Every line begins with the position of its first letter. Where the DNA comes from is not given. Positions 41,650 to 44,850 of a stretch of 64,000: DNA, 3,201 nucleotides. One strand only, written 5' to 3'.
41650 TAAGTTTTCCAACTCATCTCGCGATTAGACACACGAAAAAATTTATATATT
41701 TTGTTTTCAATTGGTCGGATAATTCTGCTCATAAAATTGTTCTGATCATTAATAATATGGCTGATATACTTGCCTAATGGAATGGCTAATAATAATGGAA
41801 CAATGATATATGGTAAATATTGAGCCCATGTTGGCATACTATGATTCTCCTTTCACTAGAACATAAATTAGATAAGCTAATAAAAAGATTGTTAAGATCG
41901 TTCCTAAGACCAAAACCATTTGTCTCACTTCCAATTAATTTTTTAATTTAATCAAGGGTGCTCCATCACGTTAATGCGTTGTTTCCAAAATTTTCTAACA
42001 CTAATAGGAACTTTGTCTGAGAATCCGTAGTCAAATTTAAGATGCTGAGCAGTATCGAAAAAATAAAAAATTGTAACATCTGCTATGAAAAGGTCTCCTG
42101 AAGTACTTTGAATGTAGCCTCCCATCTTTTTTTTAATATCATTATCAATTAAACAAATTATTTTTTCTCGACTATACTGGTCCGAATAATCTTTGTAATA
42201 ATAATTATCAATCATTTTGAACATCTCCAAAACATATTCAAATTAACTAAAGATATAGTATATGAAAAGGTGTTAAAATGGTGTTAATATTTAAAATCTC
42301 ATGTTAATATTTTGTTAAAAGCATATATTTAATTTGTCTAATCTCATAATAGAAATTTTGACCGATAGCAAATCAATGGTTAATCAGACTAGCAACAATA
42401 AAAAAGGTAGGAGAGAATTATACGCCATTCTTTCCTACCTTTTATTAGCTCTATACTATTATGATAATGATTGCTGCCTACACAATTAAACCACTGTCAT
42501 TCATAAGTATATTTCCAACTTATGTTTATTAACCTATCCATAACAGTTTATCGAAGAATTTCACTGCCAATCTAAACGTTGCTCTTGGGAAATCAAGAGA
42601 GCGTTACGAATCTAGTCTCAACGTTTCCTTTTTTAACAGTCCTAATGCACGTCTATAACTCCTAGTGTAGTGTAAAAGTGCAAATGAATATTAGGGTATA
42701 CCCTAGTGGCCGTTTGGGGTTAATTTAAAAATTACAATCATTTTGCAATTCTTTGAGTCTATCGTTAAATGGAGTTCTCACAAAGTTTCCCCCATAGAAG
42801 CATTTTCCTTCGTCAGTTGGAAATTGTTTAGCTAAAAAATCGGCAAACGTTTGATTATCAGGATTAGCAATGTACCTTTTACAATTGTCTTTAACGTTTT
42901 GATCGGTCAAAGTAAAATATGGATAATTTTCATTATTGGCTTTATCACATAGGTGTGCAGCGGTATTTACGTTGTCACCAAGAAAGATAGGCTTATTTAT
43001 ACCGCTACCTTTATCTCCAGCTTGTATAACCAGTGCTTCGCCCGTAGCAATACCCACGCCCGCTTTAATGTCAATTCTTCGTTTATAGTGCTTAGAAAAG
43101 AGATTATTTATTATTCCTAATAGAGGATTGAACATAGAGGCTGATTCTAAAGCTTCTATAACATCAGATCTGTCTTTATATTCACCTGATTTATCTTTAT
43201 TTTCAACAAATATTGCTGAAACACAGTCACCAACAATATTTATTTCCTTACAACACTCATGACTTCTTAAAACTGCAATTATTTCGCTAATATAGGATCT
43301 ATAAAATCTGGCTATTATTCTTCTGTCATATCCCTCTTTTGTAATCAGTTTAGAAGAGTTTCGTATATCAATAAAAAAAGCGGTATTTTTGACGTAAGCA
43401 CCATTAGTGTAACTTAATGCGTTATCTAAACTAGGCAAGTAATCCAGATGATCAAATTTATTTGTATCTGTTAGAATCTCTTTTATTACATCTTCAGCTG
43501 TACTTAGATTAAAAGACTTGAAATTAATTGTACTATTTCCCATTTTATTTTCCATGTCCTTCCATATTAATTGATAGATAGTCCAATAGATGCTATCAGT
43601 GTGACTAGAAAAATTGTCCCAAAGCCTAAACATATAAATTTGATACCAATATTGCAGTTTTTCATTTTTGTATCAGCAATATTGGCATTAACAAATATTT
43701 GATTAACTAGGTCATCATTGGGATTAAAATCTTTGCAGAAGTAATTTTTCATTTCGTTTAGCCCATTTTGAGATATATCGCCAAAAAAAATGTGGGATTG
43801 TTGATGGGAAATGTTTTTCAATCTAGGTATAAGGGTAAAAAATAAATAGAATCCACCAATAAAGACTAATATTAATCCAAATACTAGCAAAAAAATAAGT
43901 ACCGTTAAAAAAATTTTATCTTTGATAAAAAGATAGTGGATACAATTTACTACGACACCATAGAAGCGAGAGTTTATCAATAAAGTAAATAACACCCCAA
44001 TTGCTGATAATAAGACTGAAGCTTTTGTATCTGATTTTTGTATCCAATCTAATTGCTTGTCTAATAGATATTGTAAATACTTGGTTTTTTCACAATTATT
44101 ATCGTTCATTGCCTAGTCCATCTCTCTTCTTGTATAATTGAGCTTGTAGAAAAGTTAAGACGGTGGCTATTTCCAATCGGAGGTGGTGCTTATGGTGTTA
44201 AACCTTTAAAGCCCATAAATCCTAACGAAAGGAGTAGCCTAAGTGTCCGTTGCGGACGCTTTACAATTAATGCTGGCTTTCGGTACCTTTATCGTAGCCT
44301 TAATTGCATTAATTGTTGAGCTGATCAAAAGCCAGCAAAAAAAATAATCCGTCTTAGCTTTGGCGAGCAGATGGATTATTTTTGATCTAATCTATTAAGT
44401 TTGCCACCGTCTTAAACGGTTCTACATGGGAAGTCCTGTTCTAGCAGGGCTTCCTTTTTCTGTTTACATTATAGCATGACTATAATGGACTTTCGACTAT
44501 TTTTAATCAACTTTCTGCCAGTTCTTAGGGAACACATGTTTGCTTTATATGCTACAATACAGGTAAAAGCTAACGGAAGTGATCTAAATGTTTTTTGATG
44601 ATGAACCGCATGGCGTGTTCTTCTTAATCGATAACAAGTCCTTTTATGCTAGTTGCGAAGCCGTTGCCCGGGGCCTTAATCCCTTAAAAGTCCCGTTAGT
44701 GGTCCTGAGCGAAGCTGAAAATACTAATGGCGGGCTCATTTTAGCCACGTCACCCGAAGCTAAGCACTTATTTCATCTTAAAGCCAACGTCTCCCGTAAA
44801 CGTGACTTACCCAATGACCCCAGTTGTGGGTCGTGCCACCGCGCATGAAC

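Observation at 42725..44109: Pycsar-like two-gene cassette: class III nucleotidyl cyclase plus small multi-TM protein without a cNMP-binding domain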

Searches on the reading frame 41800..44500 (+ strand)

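Call 55: search_protein_families(library=pfam, proteins=[L003:3226-3702:-, L002:4169-4894:-], max_evalue=0.1)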
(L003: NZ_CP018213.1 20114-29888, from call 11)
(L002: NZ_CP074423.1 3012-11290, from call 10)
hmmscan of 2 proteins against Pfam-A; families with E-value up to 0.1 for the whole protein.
L003:3226-3702:- (158 aa): 2 families
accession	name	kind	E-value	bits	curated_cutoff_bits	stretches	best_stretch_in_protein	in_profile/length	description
PF13205.12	Big_5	-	0.02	16.1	23.6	1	47-83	47-83/105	Bacterial Ig-like domain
PF19216.5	CoV_NSP15_M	-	0.031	15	25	0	38-79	38-80/118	Coronavirus replicase NSP15, middle domain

L002:4169-4894:- (241 aa): 1 family
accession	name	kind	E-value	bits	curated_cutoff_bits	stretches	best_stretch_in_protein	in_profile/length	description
PF08867.16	FRG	-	2.9e-16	60.6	25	1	16-101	2-89/94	FRG domain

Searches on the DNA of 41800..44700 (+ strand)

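Call 8: search_dna_similar(query=window:41800-44500:+, collection=plasmids, mode=near)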
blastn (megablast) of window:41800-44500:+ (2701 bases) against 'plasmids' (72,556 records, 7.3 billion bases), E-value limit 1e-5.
Records with a match: 334; places in all: 394; records where one place covers at least 80% of the query: 11.
Best place of each record, by identity: >=99% 12; 95-99% 26; 90-95% 122; 80-90% 172; 60-80% 2.
By first word of the organism name: Lactiplantibacillus 230; Pediococcus 24; Lacticaseibacillus 17; Lactobacillus 14; Levilactobacillus 11; Limosilactobacillus 6; Lentilactobacillus 5; Latilactobacillus 5; Ligilactobacillus 5; Secundilactobacillus 3; and 6 more.
By predicted mobility (MOB-suite, as given by PLSDB): mobilizable 257; conjugative 64; non-mobilizable 13.
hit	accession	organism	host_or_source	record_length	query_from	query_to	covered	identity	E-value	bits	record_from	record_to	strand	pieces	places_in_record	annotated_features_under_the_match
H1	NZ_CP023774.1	Lactiplantibacillus plantarum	pure culture,Chinese fermented ...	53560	1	2701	100%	99.9%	0e+0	4977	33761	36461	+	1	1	adenylate/guanylate cyclase domain-containing protein | Pycsar system effector family protein | hypothetical protein | putative holin-like toxin | kdpA: potassium-transporting ATPase subunit KdpA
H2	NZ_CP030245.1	Lactiplantibacillus plantarum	tissue sample,turbot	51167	1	2701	100%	99.9%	0e+0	4977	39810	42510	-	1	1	adenylate/guanylate cyclase domain-containing protein | Pycsar system effector family protein | hypothetical protein | putative holin-like toxin | kdpA: potassium-transporting ATPase subunit KdpA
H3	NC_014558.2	Lactiplantibacillus plantarum ST-III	-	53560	1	2701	100%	99.9%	0e+0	4977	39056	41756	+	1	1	adenylate/guanylate cyclase domain-containing protein | Pycsar system effector family protein | hypothetical protein | putative holin-like toxin | kdpA: potassium-transporting ATPase subunit KdpA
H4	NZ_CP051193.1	Lactiplantibacillus plantarum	Lactic acid bacteria,Fermented milk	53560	1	2701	100%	99.9%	0e+0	4977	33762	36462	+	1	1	adenylate/guanylate cyclase domain-containing protein | Pycsar system effector family protein | hypothetical protein | putative holin-like toxin | kdpA: potassium-transporting ATPase subunit KdpA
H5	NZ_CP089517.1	Lactiplantibacillus plantarum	cell culture,the feces of breast-fed ...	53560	1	2701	100%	99.9%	0e+0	4977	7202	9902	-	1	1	adenylate/guanylate cyclase domain-containing protein | Pycsar system effector family protein | hypothetical protein | putative holin-like toxin | kdpA: potassium-transporting ATPase subunit KdpA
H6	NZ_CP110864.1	Lactiplantibacillus plantarum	fish,tissue sample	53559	1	2701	100%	99.9%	0e+0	4977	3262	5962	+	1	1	adenylate/guanylate cyclase domain-containing protein | Pycsar system effector family protein | hypothetical protein | putative holin-like toxin | kdpA: potassium-transporting ATPase subunit KdpA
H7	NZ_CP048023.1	Lactiplantibacillus plantarum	Canine,Single cell,Canine feces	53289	1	2701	100%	99.9%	0e+0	4977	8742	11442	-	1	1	adenylate/guanylate cyclase domain-containing protein | Pycsar system effector family protein | hypothetical protein | putative holin-like toxin | kdpA: potassium-transporting ATPase subunit KdpA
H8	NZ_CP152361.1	Lactiplantibacillus plantarum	-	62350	1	2701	100%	99.9%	0e+0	4977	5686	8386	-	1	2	adenylate/guanylate cyclase domain-containing protein | Pycsar system effector family protein | hypothetical protein | putative holin-like toxin | kdpA: potassium-transporting ATPase subunit KdpA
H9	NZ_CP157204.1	Lactiplantibacillus plantarum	traditional dairy products,dairy ...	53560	1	2701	100%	99.9%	0e+0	4977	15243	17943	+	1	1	adenylate/guanylate cyclase domain-containing protein | Pycsar system effector family protein | hypothetical protein | putative holin-like toxin | kdpA: potassium-transporting ATPase subunit KdpA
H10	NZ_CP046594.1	Lactiplantibacillus plantarum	Scophthalmus maximus,cell culture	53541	1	2701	100%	99.5%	0e+0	4905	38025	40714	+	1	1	hypothetical protein | putative holin-like toxin | kdpA: potassium-transporting ATPase subunit KdpA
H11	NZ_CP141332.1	Lactiplantibacillus plantarum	whole organism,fermented food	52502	1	2361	87%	99.9%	0e+0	4349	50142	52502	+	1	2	adenylate/guanylate cyclase domain-containing protein | Pycsar system effector family protein | hypothetical protein | kdpA: potassium-transporting ATPase subunit KdpA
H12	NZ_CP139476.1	Limosilactobacillus reuteri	mixed culture,traditional air-dried ...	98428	893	2701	67%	98.4%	0e+0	3181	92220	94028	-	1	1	adenylate/guanylate cyclase domain-containing protein | Pycsar system effector family protein | putative holin-like toxin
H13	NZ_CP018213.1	Lactiplantibacillus plantarum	cell culture,kimchi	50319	924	2701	66%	87.1%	0e+0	2012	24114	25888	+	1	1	adenylate/guanylate cyclase domain-containing protein | Pycsar system effector family protein | putative holin-like toxin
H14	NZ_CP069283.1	Lactiplantibacillus plantarum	Cell,Ripening beef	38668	924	2701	66%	87.1%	0e+0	2012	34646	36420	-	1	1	adenylate/guanylate cyclase domain-containing protein | Pycsar system effector family protein | putative holin-like toxin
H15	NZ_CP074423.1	Lactiplantibacillus plantarum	Scylla serrata,Pure bacterial ...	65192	1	2701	48%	99.6%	0e+0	2356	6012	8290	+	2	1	FRG domain-containing protein | hypothetical protein | putative holin-like toxin | kdpA: potassium-transporting ATPase subunit KdpA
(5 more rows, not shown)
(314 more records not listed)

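Call 9: get_annotated_region(hit=H3, flank=6000)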
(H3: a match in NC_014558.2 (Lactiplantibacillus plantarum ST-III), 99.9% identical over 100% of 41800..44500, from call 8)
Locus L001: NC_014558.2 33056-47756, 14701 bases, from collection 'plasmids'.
description: Lactiplantibacillus plantarum ST-III plasmid pST-III, complete sequence
organism: Lactiplantibacillus plantarum ST-III (NCBI taxid 889932)
taxonomy: Bacteria; Bacillota; Bacilli; Lactobacillales; Lactobacillaceae; Lactiplantibacillus; Lactiplantibacillus plantarum; Lactiplantibacillus plantarum ST-III
host: -; source: -; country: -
typing (MOB-suite, as given by PLSDB): mobilizable; replicon rep_cluster_1465; relaxase MOBQ
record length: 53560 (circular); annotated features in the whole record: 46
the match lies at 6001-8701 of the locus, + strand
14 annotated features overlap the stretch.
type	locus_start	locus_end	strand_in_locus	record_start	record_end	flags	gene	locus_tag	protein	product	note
CDS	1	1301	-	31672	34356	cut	-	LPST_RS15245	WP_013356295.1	sensor histidine kinase KdpD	-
CDS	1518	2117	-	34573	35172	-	kdpC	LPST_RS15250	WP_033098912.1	potassium-transporting ATPase subunit KdpC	GO:0006813 - potassium ion transport [Evidence IEA]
CDS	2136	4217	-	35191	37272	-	kdpB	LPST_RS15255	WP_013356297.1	potassium-transporting ATPase subunit KdpB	GO:0006813 - potassium ion transport [Evidence IEA]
CDS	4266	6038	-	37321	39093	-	kdpA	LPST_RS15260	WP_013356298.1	potassium-transporting ATPase subunit KdpA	GO:0006813 - potassium ion transport [Evidence IEA]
CDS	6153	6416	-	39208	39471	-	-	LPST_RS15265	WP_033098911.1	hypothetical protein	-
CDS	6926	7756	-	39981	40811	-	-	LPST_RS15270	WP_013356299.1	adenylate/guanylate cyclase domain-containing protein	GO:0009190 - cyclic nucleotide biosynthetic process [Evidence IEA]; GO:0035556 - intracellular signal transduction ...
CDS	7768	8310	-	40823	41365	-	-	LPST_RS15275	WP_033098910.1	Pycsar system effector family protein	-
CDS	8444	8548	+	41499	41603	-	-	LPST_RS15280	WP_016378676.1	putative holin-like toxin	-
CDS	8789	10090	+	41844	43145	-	-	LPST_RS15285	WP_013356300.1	Y-family DNA polymerase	-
CDS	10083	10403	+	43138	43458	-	-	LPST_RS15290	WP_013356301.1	hypothetical protein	-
CDS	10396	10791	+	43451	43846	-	-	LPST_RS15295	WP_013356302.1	hypothetical protein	-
CDS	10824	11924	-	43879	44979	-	-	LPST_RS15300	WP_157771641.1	DUF3800 domain-containing protein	-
CDS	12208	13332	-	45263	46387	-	-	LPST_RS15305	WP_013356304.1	hypothetical protein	-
CDS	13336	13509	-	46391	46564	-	-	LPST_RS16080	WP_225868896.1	hypothetical protein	-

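Call 10: get_annotated_region(hit=H15, flank=3000)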
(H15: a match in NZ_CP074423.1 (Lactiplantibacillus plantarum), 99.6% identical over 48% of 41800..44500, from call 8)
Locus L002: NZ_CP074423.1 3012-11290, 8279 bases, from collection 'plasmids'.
description: Lactiplantibacillus plantarum strain L75a plasmid unnamed4, complete sequence
organism: Lactiplantibacillus plantarum (NCBI taxid 1590)
taxonomy: Bacteria; Bacillota; Bacilli; Lactobacillales; Lactobacillaceae; Lactiplantibacillus; Lactiplantibacillus plantarum
host: -; source: Scylla serrata,Pure bacterial culture,South China Sea; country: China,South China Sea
typing (MOB-suite, as given by PLSDB): mobilizable; replicon rep_cluster_167; relaxase MOBP,MOBQ,MOBQ
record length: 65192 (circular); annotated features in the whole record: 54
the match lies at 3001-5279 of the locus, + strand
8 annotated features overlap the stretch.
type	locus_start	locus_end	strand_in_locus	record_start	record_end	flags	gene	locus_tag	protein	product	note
CDS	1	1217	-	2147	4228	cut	kdpB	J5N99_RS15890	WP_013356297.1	potassium-transporting ATPase subunit KdpB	GO:0006813 - potassium ion transport [Evidence IEA]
CDS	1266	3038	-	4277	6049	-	kdpA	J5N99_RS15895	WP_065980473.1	potassium-transporting ATPase subunit KdpA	GO:0006813 - potassium ion transport [Evidence IEA]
CDS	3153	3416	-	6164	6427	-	-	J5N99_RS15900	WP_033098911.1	hypothetical protein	-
CDS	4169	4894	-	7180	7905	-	-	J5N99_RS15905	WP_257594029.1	FRG domain-containing protein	-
CDS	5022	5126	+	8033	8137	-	-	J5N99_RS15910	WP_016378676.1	putative holin-like toxin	-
CDS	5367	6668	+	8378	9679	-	-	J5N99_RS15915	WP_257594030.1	Y-family DNA polymerase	-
CDS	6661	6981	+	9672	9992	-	-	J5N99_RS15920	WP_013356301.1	hypothetical protein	-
CDS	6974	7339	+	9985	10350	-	-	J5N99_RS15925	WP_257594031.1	hypothetical protein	-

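Call 11: get_annotated_region(hit=H13, flank=4000)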
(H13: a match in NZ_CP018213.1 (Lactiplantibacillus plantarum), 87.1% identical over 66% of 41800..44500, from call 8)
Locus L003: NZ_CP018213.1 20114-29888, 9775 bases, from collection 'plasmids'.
description: Lactiplantibacillus plantarum strain BLS41 plasmid pLPBLS41_4, complete sequence
organism: Lactiplantibacillus plantarum (NCBI taxid 1590)
taxonomy: Bacteria; Bacillota; Bacilli; Lactobacillales; Lactobacillaceae; Lactiplantibacillus; Lactiplantibacillus plantarum
host: -; source: cell culture,kimchi; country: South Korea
typing (MOB-suite, as given by PLSDB): mobilizable; replicon rep_cluster_731; relaxase MOBQ,MOBQ
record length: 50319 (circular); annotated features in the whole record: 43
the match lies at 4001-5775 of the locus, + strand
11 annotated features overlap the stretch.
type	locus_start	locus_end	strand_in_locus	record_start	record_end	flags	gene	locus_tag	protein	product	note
CDS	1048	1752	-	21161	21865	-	-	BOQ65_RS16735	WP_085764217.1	class I SAM-dependent methyltransferase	-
CDS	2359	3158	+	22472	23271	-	-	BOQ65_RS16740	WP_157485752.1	IS5 family transposase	-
CDS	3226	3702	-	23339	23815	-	-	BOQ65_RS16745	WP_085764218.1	hypothetical protein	-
CDS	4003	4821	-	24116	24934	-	-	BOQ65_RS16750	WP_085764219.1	adenylate/guanylate cyclase domain-containing protein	GO:0009190 - cyclic nucleotide biosynthetic process [Evidence IEA]; GO:0035556 - intracellular signal transduction ...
CDS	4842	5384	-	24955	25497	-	-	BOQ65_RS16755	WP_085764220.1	Pycsar system effector family protein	-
CDS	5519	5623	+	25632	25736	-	-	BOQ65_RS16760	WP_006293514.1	putative holin-like toxin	-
CDS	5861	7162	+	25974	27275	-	-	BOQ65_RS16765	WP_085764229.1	Y-family DNA polymerase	-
CDS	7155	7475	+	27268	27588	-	-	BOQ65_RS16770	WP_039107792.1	hypothetical protein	-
CDS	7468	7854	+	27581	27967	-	-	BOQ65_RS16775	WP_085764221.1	hypothetical protein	-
CDS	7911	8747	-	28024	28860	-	-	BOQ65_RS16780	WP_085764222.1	GIY-YIG nuclease family protein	-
CDS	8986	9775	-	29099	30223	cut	-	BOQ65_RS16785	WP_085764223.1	ArdC-like ssDNA-binding domain-containing protein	-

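Call 58: search_dna_similar(query=window:42714-44128:+, collection=plasmids, mode=distant, max_rows=40)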
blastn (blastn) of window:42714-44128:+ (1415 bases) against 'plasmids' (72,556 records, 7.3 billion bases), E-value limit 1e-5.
Records with a match: 16; places in all: 17; records where one place covers at least 80% of the query: 15.
Best place of each record, by identity: >=99% 11; 95-99% 1; 80-90% 3; 60-80% 1.
By first word of the organism name: Lactiplantibacillus 14; Limosilactobacillus 1; Secundilactobacillus 1.
By predicted mobility (MOB-suite, as given by PLSDB): mobilizable 15; non-mobilizable 1.
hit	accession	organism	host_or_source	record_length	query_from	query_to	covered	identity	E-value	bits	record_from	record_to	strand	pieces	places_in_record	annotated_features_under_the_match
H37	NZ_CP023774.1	Lactiplantibacillus plantarum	pure culture,Chinese fermented ...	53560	1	1415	100%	99.9%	0e+0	2548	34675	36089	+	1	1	adenylate/guanylate cyclase domain-containing protein | Pycsar system effector family protein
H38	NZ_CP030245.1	Lactiplantibacillus plantarum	tissue sample,turbot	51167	1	1415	100%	99.9%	0e+0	2548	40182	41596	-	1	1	adenylate/guanylate cyclase domain-containing protein | Pycsar system effector family protein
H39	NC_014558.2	Lactiplantibacillus plantarum ST-III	-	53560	1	1415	100%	99.9%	0e+0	2548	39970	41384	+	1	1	adenylate/guanylate cyclase domain-containing protein | Pycsar system effector family protein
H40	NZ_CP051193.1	Lactiplantibacillus plantarum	Lactic acid bacteria,Fermented milk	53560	1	1415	100%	99.9%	0e+0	2548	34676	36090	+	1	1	adenylate/guanylate cyclase domain-containing protein | Pycsar system effector family protein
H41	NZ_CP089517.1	Lactiplantibacillus plantarum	cell culture,the feces of breast-fed ...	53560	1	1415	100%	99.9%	0e+0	2548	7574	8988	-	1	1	adenylate/guanylate cyclase domain-containing protein | Pycsar system effector family protein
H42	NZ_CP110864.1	Lactiplantibacillus plantarum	fish,tissue sample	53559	1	1415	100%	99.9%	0e+0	2548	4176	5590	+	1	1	adenylate/guanylate cyclase domain-containing protein | Pycsar system effector family protein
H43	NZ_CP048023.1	Lactiplantibacillus plantarum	Canine,Single cell,Canine feces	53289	1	1415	100%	99.9%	0e+0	2548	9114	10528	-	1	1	adenylate/guanylate cyclase domain-containing protein | Pycsar system effector family protein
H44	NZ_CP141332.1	Lactiplantibacillus plantarum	whole organism,fermented food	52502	1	1415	100%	99.9%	0e+0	2548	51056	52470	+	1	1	adenylate/guanylate cyclase domain-containing protein | Pycsar system effector family protein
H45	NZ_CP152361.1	Lactiplantibacillus plantarum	-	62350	1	1415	100%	99.9%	0e+0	2548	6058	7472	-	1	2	adenylate/guanylate cyclase domain-containing protein | Pycsar system effector family protein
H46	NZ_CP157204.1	Lactiplantibacillus plantarum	traditional dairy products,dairy ...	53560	1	1415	100%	99.9%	0e+0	2548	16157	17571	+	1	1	adenylate/guanylate cyclase domain-containing protein | Pycsar system effector family protein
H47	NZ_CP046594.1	Lactiplantibacillus plantarum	Scophthalmus maximus,cell culture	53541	1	1415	100%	99.4%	0e+0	2491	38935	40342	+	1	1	hypothetical protein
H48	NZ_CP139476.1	Limosilactobacillus reuteri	mixed culture,traditional air-dried ...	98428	1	1415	100%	98.7%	0e+0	2467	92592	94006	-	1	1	adenylate/guanylate cyclase domain-containing protein | Pycsar system effector family protein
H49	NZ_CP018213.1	Lactiplantibacillus plantarum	cell culture,kimchi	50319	10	1411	99%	86.2%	0e+0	1653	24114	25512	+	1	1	adenylate/guanylate cyclase domain-containing protein | Pycsar system effector family protein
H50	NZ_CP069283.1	Lactiplantibacillus plantarum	Cell,Ripening beef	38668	10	1411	99%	86.2%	0e+0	1653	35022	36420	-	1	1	adenylate/guanylate cyclase domain-containing protein | Pycsar system effector family protein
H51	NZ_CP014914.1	Secundilactobacillus paracollinoides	cell culture,beer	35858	217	1415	85%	72.3%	1e-179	637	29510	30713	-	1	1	adenylate/guanylate cyclase domain-containing protein | Pycsar system effector family protein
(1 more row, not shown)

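Call 65: search_rna_families(source=window, start=41800, end=44700, threshold=evalue, max_evalue=1)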
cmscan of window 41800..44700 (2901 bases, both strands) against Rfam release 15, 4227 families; matches with E-value up to 1: 6.
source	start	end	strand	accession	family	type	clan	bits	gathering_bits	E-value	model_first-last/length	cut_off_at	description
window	44384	44471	-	RF01776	RatA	Gene; antitoxin;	-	86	49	6.7e-13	1-91/91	no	RNA anti-toxin A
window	44123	44309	+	RF01492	rli28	Gene; sRNA;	-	65.8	45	3.4e-07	1-186/186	no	Listeria sRNA rli28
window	44354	44457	-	RF02839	Ref66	Gene; antisense;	-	27.3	92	0.017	1-120/120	no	Enterococcus sRNA 66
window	42398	42477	+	RF04348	Plastid-psbM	Cis-reg;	-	26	52.7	0.92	1-79/79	no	Plastid-psbM 3UTR RNA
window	44196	44452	+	RF01412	BsrG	Gene; sRNA;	-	22.7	55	0.013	1-259/259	no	BsrG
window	44138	44255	+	RF02124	JPX_1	Gene; lncRNA;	-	21.6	55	0.73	1-135/135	no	JPX transcript, XIST activator conserved region 1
